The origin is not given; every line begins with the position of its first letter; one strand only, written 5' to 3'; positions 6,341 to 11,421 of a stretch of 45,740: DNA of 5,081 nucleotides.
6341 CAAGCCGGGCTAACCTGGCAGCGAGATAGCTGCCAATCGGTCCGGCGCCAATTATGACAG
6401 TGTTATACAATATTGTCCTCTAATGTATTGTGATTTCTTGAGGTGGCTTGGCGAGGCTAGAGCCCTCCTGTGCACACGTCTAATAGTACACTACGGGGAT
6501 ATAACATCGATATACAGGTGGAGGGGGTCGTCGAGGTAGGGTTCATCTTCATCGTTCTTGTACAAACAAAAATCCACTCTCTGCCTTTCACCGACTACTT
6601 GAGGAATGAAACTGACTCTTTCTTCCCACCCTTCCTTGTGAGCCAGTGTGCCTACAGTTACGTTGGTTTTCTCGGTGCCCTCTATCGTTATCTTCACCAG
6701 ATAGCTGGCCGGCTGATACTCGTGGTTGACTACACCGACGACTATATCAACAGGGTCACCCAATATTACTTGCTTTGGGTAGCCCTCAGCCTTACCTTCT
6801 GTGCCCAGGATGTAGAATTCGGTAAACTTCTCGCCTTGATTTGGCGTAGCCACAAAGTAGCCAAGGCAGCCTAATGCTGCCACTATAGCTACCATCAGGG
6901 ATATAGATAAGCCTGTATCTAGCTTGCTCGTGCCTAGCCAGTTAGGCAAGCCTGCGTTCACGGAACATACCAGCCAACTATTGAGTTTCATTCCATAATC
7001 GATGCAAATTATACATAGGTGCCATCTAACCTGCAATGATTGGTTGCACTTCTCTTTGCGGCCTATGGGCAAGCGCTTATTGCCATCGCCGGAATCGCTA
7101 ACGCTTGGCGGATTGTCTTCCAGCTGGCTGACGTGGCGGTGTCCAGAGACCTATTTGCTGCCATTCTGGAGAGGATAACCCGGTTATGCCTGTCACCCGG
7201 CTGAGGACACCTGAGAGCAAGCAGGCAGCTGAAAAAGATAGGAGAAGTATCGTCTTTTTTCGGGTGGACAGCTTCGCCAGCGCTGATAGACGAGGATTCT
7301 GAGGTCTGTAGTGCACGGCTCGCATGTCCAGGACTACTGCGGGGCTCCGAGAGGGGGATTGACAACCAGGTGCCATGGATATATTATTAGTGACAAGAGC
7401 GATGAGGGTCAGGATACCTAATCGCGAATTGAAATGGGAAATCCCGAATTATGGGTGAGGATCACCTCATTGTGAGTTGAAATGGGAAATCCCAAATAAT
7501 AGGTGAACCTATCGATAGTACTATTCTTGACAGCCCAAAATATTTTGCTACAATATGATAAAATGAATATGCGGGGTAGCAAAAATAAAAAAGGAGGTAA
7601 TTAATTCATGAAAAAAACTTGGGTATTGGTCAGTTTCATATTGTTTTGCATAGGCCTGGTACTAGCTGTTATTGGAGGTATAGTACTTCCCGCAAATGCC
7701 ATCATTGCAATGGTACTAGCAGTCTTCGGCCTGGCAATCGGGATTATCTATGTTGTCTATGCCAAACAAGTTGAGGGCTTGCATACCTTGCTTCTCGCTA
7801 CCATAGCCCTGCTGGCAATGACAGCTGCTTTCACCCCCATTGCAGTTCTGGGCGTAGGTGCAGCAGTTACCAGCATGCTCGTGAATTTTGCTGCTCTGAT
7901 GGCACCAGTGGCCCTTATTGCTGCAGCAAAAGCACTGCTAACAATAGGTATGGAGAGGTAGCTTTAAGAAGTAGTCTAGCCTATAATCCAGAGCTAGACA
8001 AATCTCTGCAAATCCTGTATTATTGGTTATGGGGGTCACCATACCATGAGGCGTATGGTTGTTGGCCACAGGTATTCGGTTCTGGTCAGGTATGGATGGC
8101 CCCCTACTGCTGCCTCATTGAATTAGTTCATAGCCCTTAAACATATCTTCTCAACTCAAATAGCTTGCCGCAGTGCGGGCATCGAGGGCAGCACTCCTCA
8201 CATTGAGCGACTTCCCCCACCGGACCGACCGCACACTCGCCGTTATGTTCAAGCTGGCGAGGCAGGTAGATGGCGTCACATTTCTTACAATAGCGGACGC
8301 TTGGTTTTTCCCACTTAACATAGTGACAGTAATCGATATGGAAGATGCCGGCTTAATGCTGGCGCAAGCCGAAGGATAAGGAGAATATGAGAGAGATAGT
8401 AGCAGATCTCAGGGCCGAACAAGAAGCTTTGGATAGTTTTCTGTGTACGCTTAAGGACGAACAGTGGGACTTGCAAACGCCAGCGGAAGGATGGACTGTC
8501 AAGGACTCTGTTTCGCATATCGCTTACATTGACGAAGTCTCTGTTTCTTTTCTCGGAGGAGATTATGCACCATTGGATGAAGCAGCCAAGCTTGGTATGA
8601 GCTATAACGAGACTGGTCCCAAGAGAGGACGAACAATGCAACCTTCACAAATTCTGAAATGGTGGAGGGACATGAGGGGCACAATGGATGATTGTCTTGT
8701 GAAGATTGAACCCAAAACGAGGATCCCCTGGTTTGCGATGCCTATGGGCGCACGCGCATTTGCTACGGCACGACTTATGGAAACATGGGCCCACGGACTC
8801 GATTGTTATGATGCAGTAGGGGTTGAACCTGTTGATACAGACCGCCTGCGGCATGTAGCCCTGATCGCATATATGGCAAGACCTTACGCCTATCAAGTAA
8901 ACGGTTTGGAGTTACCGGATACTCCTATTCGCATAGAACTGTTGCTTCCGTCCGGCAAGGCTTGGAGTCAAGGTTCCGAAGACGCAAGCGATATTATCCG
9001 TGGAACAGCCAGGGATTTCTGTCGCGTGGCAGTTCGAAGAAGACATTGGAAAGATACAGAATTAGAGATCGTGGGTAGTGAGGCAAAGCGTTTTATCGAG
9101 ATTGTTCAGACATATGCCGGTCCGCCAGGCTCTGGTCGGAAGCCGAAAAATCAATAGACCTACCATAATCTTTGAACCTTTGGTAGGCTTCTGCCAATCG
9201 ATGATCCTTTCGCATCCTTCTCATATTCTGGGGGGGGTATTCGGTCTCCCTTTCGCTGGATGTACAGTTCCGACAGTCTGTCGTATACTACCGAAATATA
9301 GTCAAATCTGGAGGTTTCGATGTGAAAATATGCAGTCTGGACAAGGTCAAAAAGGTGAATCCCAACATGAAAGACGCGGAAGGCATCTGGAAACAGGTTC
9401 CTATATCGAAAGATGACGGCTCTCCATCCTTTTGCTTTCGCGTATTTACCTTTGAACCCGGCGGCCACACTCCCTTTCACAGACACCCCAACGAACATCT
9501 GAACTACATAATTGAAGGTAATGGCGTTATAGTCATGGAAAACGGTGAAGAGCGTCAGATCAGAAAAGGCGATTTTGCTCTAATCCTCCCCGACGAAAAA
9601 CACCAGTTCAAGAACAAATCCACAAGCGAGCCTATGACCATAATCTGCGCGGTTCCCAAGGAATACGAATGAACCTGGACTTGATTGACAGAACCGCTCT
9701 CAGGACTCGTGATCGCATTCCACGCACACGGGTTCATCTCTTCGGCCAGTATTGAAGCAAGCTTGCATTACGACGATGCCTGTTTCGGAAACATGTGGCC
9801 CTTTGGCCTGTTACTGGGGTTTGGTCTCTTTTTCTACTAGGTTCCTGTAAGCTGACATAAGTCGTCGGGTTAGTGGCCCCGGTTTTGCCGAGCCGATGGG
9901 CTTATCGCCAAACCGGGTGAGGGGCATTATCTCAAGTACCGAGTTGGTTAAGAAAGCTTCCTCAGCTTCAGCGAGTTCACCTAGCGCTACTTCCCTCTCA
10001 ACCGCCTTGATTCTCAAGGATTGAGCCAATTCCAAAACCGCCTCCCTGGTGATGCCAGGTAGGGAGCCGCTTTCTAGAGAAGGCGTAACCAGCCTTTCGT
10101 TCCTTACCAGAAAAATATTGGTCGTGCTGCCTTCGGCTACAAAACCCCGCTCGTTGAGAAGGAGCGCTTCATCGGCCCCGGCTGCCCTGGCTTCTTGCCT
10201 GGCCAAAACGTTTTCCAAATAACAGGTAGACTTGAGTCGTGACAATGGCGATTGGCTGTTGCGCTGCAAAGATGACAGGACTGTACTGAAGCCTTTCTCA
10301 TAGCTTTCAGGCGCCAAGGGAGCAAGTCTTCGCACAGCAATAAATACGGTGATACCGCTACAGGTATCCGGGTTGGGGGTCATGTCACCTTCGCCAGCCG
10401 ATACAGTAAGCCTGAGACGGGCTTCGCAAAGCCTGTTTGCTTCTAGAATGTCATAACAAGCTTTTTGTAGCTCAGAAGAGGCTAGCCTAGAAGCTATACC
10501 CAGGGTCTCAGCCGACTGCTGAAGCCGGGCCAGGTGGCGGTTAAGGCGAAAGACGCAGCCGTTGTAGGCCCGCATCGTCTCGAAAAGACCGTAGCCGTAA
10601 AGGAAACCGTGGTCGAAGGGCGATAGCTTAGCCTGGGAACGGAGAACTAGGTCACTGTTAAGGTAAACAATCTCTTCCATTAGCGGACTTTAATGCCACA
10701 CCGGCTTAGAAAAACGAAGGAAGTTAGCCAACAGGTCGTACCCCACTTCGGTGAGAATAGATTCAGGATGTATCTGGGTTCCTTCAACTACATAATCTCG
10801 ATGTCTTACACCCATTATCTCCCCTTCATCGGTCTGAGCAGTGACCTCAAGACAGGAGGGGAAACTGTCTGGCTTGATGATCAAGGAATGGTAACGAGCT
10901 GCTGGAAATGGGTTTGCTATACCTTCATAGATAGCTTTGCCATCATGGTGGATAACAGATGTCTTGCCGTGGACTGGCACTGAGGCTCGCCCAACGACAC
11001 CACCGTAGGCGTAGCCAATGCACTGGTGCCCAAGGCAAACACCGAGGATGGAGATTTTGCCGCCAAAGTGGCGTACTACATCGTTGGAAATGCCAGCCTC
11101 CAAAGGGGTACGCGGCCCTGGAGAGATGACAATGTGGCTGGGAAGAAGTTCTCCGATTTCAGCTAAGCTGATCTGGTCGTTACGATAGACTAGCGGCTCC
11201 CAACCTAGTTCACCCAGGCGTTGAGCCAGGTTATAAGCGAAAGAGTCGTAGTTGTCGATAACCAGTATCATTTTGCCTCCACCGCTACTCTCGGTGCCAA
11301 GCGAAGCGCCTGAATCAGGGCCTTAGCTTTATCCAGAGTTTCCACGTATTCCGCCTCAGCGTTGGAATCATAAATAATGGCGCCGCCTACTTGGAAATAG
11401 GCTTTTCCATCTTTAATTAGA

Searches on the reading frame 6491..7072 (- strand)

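Call 10: search_protein_families(library=pfam, proteins=[window:6491-7072:-], max_evalue=0.00001)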
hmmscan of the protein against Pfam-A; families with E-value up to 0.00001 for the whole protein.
window:6491-7072:- (193 aa): 1 family
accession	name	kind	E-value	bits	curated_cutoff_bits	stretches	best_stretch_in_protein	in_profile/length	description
PF07760.16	DUF1616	-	2.7e-34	119.2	31.6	1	28-179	128-294/307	Protein of unknown function (DUF1616)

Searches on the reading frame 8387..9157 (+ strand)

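Call 10: search_protein_families(library=pfam, proteins=[window:8387-9157:+], max_evalue=0.00001)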
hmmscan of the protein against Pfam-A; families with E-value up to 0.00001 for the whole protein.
window:8387-9157:+ (256 aa): 2 families
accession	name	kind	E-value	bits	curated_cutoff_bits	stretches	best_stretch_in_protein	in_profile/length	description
PF11716.13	MDMPI_N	-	2.2e-24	87.2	24.2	1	8-139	1-138/140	Mycothiol maleylpyruvate isomerase N-terminal domain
PF12867.12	DinB_2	-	4.4e-06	27.6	24.8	0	8-115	2-101/128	DinB superfamily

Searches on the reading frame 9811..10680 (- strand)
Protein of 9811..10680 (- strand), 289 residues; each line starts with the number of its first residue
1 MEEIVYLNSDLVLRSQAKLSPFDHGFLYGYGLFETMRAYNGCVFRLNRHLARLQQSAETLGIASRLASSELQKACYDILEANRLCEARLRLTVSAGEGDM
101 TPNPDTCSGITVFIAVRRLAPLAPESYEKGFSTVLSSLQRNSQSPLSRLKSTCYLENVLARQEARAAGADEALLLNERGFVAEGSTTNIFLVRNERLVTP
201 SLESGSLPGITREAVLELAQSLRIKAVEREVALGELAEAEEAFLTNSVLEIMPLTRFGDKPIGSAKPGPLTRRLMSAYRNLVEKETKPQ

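Call 10: search_protein_families(library=pfam, proteins=[window:9811-10680:-], max_evalue=0.00001)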
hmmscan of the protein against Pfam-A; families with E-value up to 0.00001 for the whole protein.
window:9811-10680:- (289 aa): 1 family
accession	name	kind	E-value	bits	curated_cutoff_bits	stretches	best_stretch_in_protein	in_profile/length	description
PF01063.24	Aminotran_4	-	7.3e-69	232.5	28.5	1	31-256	1-222/223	Amino-transferase class IV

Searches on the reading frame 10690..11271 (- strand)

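Call 10: search_protein_families(library=pfam, proteins=[window:10690-11271:-], max_evalue=0.00001)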
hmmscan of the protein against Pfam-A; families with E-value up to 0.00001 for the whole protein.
window:10690-11271:- (193 aa): 1 family
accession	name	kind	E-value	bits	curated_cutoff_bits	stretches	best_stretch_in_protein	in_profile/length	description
PF00117.34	GATase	-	8.3e-51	172.8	22.8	1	3-185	1-187/190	Glutamine amidotransferase class-I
